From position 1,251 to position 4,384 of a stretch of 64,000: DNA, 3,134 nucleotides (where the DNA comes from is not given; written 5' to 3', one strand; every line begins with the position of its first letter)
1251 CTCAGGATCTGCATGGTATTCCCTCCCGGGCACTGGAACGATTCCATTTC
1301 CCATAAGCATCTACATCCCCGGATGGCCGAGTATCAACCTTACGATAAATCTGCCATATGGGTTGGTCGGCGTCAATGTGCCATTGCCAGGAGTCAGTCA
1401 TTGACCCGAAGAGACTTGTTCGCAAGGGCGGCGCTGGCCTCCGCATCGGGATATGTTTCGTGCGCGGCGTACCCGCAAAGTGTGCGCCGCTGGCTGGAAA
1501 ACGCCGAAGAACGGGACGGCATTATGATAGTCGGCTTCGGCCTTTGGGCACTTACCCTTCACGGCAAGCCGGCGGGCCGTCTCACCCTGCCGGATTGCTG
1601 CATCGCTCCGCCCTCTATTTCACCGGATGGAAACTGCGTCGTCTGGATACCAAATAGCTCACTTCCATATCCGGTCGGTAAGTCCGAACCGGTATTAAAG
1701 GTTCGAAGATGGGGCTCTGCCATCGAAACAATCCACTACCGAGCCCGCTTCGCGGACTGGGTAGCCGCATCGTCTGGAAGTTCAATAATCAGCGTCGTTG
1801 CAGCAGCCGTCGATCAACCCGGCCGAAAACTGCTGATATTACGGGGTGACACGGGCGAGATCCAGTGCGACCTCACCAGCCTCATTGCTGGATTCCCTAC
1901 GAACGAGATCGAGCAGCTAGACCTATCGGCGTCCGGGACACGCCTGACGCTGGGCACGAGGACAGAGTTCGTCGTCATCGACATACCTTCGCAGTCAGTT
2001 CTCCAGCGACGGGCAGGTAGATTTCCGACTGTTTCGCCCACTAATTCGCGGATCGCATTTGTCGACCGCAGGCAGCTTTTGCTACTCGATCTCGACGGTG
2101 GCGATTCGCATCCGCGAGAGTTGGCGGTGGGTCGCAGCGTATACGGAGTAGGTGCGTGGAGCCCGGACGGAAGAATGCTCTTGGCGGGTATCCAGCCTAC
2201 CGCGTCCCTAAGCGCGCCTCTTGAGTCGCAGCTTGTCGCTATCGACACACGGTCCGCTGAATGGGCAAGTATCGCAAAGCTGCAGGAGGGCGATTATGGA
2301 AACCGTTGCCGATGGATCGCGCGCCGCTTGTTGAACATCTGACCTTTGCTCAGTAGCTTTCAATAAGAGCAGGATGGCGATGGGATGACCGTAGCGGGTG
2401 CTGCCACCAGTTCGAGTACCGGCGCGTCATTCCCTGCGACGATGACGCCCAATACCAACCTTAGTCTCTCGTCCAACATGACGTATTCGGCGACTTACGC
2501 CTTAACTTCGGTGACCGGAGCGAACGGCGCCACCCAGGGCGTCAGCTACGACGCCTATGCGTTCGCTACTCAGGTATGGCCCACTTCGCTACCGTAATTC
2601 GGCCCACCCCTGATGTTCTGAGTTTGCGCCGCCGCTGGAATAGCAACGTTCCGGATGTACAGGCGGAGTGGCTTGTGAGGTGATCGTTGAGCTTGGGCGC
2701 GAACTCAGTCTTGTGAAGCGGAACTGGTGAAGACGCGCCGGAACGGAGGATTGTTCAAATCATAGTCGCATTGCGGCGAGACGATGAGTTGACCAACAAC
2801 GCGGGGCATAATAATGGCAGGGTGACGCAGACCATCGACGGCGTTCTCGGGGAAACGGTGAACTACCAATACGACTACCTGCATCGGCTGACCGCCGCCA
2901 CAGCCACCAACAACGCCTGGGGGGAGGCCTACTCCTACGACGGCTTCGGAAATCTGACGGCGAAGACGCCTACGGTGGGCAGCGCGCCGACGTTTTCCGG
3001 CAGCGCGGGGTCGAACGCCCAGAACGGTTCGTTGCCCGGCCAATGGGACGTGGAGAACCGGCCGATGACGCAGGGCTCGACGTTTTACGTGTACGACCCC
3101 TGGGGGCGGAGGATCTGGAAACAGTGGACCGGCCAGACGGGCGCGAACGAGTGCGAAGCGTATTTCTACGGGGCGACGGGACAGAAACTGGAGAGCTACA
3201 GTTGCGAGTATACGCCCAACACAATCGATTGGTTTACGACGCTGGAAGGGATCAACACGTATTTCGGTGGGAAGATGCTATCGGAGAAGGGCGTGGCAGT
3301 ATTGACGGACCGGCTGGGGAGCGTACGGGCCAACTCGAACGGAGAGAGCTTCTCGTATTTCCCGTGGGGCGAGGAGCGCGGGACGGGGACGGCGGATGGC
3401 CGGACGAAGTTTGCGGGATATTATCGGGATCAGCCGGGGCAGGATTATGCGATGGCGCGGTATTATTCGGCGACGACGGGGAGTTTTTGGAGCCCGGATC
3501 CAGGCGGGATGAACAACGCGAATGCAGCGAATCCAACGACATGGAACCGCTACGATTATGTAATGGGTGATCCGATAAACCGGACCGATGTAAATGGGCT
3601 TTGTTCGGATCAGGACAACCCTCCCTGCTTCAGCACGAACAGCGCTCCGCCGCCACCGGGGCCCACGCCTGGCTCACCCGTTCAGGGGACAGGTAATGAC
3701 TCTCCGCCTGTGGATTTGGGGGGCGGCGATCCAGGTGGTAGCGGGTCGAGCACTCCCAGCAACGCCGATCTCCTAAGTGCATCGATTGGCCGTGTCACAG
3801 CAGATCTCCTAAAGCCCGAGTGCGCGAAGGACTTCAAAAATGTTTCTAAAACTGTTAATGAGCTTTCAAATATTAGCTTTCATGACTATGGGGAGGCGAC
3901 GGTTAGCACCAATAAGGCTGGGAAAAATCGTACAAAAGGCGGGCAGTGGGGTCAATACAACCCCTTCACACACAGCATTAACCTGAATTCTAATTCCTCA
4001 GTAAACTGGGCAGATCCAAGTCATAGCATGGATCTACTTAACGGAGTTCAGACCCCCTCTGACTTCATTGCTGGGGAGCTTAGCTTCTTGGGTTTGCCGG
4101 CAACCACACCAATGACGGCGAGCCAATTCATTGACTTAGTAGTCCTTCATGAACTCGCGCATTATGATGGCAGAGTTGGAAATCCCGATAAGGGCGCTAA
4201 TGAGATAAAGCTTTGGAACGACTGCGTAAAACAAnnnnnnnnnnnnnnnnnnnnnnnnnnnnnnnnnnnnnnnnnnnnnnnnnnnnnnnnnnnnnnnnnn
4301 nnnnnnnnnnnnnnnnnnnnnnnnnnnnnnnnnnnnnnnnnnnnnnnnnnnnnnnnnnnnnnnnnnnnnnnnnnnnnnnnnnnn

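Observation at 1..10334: Rhs polymorphic-toxin array: one rhs 3' end plus three downstream orphan core-CT/immunity cassettes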

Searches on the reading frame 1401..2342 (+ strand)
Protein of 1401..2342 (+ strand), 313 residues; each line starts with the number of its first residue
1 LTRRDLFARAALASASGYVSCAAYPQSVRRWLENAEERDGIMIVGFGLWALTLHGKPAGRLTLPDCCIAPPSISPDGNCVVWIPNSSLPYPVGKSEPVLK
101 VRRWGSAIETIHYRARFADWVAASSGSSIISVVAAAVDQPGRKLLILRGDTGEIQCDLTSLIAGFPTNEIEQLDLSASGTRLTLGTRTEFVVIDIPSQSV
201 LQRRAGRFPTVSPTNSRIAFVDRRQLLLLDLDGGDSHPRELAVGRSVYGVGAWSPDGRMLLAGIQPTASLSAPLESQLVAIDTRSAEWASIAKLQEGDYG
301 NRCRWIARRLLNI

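Call 6: search_protein_families(library=pfam, max_evalue=0.01, proteins=[window:1401-2339:+])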
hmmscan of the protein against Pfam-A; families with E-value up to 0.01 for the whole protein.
window:1401-2339:+ (313 aa): 1 family
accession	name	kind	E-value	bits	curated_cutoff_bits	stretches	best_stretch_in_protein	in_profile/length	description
PF07676.18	PD40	-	9.3e-06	25.9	20.9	0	208-225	13-30/38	WD40-like Beta Propeller Repeat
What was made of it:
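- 1401..2342 (+): Imm1. A 313-aa PD40-type beta-propeller with a Tat-like MTRRDLF signal, an invariant Cys21 and a TTG start that overlaps the toxin stop (TTGA). Pfam PD40 9e-6 (call 6).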

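Call 10: search_protein_families(library=ncbifam, max_evalue=0.01, proteins=[window:1401-2339:+])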
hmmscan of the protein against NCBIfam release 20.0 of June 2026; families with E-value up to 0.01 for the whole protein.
window:1401-2339:+ (313 aa): 0 families

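Call 86: find_encoding_contigs(protein=window:1401-2342:+, flank=10000, max_places=4)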
Protein window:1401-2342:+ (313 aa): 1 contig read that carries it; 1 place shown.
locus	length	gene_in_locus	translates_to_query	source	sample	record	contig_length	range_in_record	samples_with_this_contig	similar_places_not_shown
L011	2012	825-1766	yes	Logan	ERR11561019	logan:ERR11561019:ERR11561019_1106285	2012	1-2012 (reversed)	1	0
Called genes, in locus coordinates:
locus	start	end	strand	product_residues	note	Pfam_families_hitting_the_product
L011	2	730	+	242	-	?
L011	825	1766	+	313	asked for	PF26549:Tricorn_N (faint), PF07676:PD40 (faint)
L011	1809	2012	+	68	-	?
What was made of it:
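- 1401..2342 (+): Identical protein in L011 (call 86).
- Tried and rejected: The Imm1 look-up returned only a 2-kb Logan contig (call 86).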

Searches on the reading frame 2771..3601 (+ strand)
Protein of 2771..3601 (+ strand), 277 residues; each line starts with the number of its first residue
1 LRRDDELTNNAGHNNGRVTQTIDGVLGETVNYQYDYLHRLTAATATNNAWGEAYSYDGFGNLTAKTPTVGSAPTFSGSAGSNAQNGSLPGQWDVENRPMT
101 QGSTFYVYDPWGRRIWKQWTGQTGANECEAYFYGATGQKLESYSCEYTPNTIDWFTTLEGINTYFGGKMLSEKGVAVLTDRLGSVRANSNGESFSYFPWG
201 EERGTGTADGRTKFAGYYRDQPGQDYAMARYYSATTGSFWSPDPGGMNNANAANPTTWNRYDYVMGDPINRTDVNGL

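Call 15: find_related_loci(query=window:2771-3601:+, collection=genome_contigs, flank=10000)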
Query window:2771-3601:+ (277 aa) in genome_contigs; peptide patterns used: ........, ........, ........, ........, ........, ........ (x = any residue, [..] = any of these).
18 stretches matched a pattern, but none encodes a relative of the query by tblastn (E <= 1e-3).
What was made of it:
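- Tried and rejected: A genome_contigs scan with the cassette 2 core protein found no relative (call 15).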

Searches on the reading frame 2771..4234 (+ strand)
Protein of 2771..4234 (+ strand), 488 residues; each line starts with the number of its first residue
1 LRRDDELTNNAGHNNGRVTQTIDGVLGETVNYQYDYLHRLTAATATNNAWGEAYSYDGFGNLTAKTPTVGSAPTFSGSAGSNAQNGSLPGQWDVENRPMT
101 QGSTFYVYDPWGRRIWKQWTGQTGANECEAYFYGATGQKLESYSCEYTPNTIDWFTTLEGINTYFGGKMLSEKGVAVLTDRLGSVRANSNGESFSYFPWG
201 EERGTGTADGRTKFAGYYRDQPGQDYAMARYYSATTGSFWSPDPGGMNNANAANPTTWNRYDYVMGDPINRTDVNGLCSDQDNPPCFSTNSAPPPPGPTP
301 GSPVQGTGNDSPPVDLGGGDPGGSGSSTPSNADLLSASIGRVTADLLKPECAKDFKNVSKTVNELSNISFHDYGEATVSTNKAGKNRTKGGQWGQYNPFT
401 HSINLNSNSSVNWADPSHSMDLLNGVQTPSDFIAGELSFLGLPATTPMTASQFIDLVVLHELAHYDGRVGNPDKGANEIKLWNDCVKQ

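Call 6: search_protein_families(library=pfam, max_evalue=0.01, proteins=[window:2771-4234:+])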
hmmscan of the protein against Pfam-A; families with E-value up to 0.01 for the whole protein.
window:2771-4234:+ (488 aa): 1 family
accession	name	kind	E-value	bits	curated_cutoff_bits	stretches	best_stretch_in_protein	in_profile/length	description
PF05593.20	RHS_repeat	-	4.9e-07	30.4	22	1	15-47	4-35/38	RHS Repeat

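Call 10: search_protein_families(library=ncbifam, max_evalue=0.01, proteins=[window:2771-4234:+])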
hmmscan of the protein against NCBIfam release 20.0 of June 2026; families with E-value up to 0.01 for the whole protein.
window:2771-4234:+ (488 aa): 2 families
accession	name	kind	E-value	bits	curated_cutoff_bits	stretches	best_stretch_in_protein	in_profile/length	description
TIGR03696.1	Rhs_assc_core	domain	2.5e-13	50.3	32.5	1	196-277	1-76/76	RHS repeat-associated core domain-containing protein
TIGR01643.1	YD_repeat_2x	repeat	0.00036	20.9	15.8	0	51-66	17-32/42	YD repeat-containing protein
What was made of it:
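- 2771..3601 (+): Cassette 2 truncated Rhs core region. The ORF runs from TTG 2771, and the gene call P0001 starts at 2789. TIGR03696 2.5e-13 (call 10).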

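Call 25: find_homologous_proteins(query=window:2771-4234:+, max_evalue=0.00001)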
Query window:2771-4234:+ (488 aa): 483 proteins with E <= 0.00001 among 8000 candidates; the best 120 are listed.
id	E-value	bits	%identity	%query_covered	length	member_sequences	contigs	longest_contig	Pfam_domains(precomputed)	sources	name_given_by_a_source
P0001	0.0e+0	1128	100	99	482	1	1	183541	PF05593.20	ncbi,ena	-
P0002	2.0e-183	630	76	75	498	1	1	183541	PF05593.20,PF01832.26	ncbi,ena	-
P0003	9.7e-173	594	87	61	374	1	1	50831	PF05593.20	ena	-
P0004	1.9e-146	508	87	53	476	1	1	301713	PF05593.20,PF01832.26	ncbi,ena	-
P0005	1.7e-144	501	96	47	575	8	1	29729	PF05593.20,PF25023.2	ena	-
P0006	3.7e-144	500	54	97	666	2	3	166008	PF05593.20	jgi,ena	jgi:RHS repeat-associated protein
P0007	2.3e-142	494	86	52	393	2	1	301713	PF05593.20,PF25023.2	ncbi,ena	-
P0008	9.9e-142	492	84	54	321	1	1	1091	PF05593.20,PF25023.2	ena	-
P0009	1.9e-139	485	84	53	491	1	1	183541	PF05593.20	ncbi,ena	-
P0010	6.2e-139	483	90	49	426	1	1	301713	PF05593.20,PF25023.2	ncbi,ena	-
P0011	1.4e-128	449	70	59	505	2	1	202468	-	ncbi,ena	-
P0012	2.3e-126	441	50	99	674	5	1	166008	PF05593.20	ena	-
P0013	5.9e-126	440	71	56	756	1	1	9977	PF05593.20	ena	-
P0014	1.5e-123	432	72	56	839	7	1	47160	PF05593.20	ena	-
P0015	3.8e-122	427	71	56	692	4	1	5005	PF05593.20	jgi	jgi:RHS repeat-associated protein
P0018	1.3e-117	413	48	98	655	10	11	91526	PF05593.20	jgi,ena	jgi:RHS repeat-associated protein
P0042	3.9e-77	279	51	55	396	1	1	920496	-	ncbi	-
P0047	5.3e-74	269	52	56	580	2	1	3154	PF05593.20,PF25023.2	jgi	-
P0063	4.5e-67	246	86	26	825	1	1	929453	PF05593.20,PF25023.2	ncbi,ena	-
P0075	2.3e-63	234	50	55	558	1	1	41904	PF05593.20,PF01832.26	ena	-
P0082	6.0e-63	232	49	54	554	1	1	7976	PF05593.20,PF01832.26,PF25023.2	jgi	jgi:RHS repeat-associated protein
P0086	2.3e-62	230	44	73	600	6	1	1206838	PF05593.20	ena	-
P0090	5.8e-62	229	46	58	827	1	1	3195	PF05593.20,PF01832.26,PF25023.2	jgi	jgi:RHS repeat-associated protein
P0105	4.3e-60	223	45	57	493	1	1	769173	PF01832.26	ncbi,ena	-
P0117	2.4e-58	217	47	56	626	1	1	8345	PF05593.20,PF01832.26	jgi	jgi:RHS repeat-associated protein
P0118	3.4e-58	216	63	32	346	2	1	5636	-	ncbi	ncbi:MAG: RHS repeat-associated core domain-containing protein, partial [Bryobacteraceae bacterium]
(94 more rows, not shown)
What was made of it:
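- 2771..3601 (+): P0001 is 100% identical (call 25).
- On GH73 N-acetylglucosaminidase (PF01832) - CT4: PF01832 is precomputed for the same protein, P0002 (call 25).
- Many database relatives are 400-850 aa (call 25).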

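Call 27: find_encoding_contigs(protein=P0009, flank=10000, max_places=4)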
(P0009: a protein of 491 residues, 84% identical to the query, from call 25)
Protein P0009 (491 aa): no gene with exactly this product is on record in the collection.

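Call 28: find_encoding_contigs(protein=P0001, flank=10000, max_places=4)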
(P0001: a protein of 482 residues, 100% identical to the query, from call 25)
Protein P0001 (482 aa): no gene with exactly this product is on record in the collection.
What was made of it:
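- On Rhs / YD-repeat polymorphic toxins: The region upstream of nt 1 could not be retrieved (calls 27, 28, 86).
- The sequence upstream of nt 1 could not be retrieved (calls 27, 28, 86).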

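Call 44: find_encoding_contigs(protein=P0018, flank=10000, max_places=4)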
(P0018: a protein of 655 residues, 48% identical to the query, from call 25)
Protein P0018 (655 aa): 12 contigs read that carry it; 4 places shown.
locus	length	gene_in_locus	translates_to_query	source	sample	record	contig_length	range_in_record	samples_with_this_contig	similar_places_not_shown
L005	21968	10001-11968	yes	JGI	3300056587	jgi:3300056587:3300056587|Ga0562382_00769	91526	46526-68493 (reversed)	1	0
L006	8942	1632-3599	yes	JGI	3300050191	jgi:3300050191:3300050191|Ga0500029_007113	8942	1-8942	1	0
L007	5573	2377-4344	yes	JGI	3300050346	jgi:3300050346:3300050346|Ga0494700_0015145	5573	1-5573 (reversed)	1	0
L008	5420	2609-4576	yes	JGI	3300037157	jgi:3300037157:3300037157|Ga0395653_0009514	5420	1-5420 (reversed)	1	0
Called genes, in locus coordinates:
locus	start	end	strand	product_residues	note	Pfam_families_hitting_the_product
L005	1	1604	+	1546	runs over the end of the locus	PF25023:TEN_YD-shell (faint), PF05593:RHS_repeat (weak)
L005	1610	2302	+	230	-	PF03130:HEAT_PBS (faint), PF02985:HEAT (faint), PF13646:HEAT_2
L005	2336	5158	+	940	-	PF25023:TEN_YD-shell (faint), PF05593:RHS_repeat (weak)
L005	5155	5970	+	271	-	-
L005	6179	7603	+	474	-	PF05593:RHS_repeat (faint), PF25023:TEN_YD-shell (faint)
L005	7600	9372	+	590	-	PF05593:RHS_repeat (faint)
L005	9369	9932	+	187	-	-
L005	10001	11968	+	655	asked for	PF05593:RHS_repeat (faint)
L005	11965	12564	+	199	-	-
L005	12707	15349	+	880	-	PF25023:TEN_YD-shell (faint), PF05593:RHS_repeat (weak)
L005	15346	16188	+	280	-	-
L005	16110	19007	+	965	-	PF05593:RHS_repeat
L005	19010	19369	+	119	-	-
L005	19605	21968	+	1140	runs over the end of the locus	PF25023:TEN_YD-shell (faint), PF05593:RHS_repeat (weak)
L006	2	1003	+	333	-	?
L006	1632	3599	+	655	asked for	PF05593:RHS_repeat (faint)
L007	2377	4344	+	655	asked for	PF05593:RHS_repeat (faint)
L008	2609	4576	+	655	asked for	PF05593:RHS_repeat (faint)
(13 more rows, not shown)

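Call 50: find_encoding_contigs(protein=P0004, flank=10000, max_places=3)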
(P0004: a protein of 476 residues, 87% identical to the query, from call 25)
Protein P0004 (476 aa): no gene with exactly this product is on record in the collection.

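Call 54: find_encoding_contigs(protein=P0086, flank=10000, max_places=2)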
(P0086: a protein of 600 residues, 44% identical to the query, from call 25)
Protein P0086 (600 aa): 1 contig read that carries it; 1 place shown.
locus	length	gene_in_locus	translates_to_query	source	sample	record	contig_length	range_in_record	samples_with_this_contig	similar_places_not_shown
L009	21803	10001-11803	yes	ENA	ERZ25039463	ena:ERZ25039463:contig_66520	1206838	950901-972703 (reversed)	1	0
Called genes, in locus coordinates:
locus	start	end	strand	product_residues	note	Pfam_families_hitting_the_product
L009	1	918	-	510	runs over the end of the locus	PF05195:AMP_N, PF00557:Peptidase_M24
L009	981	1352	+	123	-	PF00190:Cupin_1 (weak), PF07883:Cupin_2, PF02311:AraC_binding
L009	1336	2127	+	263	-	PF00106:adh_short, PF08659:KR, PF13561:adh_short_C2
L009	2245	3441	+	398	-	PF02321:OEP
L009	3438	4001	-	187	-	PF04264:YceI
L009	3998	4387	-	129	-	-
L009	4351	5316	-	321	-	PF02867:Ribonuc_red_lgC, PF12637:TSCPD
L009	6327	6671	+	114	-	-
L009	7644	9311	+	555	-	PF05593:RHS_repeat (faint)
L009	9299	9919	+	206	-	PF13620:CarboxypepD_reg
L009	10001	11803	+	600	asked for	PF05593:RHS_repeat (faint)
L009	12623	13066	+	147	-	-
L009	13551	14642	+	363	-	PF25023:TEN_YD-shell (weak), PF05593:RHS_repeat (weak)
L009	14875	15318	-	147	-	PF00072:Response_reg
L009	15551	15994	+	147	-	PF00072:Response_reg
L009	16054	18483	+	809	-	PF12704:MacB_PCD, PF02687:FtsX, PF12704:MacB_PCD, PF02687:FtsX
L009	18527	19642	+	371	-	PF07719:TPR_2 (faint), PF13181:TPR_8 (faint), PF17874:TPR_MalT (weak), PF24885:TPR_NPHP3 (weak), PF13424:TPR_12, PF24885:TPR_NPHP3, PF13374:TPR_10 (weak), PF13424:TPR_12, +4 more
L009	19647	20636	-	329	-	-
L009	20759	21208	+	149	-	PF03703:bPH_2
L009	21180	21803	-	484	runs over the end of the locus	PF00072:Response_reg, PF00158:Sigma54_activat, PF14532:Sigma54_activ_2, PF07728:AAA_5 (weak), PF25601:AAA_lid_14, PF02954:HTH_8 (weak)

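Call 55: find_encoding_contigs(protein=P0042, flank=10000, max_places=2)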
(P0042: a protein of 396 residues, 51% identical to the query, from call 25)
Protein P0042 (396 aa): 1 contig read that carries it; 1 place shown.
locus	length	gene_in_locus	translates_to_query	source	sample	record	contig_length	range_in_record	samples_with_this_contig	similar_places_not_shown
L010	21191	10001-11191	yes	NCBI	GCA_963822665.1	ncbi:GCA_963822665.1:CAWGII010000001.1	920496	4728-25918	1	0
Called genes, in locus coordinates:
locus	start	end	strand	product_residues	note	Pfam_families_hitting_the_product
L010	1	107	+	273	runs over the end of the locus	-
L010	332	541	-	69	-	-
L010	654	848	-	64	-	-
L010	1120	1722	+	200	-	-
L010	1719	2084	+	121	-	-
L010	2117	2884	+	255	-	PF05598:DUF772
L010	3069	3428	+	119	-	PF01609:DDE_Tnp_1 (weak), PF13751:DDE_Tnp_1_6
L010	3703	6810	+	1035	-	PF05593:RHS_repeat (faint), PF25023:TEN_YD-shell (faint)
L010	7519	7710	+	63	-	-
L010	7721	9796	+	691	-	PF05593:RHS_repeat (weak)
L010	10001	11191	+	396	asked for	-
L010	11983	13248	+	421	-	-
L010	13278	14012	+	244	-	-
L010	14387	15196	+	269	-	PF05593:RHS_repeat (weak)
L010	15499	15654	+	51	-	-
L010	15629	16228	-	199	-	-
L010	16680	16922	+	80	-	-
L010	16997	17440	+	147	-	PF20586:DUF6788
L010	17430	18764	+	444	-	PF01609:DDE_Tnp_1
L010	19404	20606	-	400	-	-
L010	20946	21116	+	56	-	PF03966:Trm112p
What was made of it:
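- Similar or larger arrays occur in relatives: L005 with at least 7 cassettes, plus L009 and L010 (calls 44, 54, 55). The same architecture recurs in unrelated contigs (calls 44, 54, 55).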

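Call 74: find_encoding_contigs(protein=P0063, flank=10000, max_places=2)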
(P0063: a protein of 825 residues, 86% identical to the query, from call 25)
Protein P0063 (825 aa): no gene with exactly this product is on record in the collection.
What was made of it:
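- Tried and rejected: Look-ups of P0001, P0009, P0004 and P0063 failed, so the source contig upstream of nt 1 was never seen (calls 27, 28, 50, 74).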

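Call 89: search_protein_families(library=pfam, max_evalue=0.001, proteins=[P0047])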
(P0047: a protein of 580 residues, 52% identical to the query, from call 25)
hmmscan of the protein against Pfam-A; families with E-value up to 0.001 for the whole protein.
P0047 (580 aa): 1 family
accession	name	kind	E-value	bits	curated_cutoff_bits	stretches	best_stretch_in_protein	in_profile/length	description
PF05593.20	RHS_repeat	-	2.7e-07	31.3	22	0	76-109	4-36/38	RHS Repeat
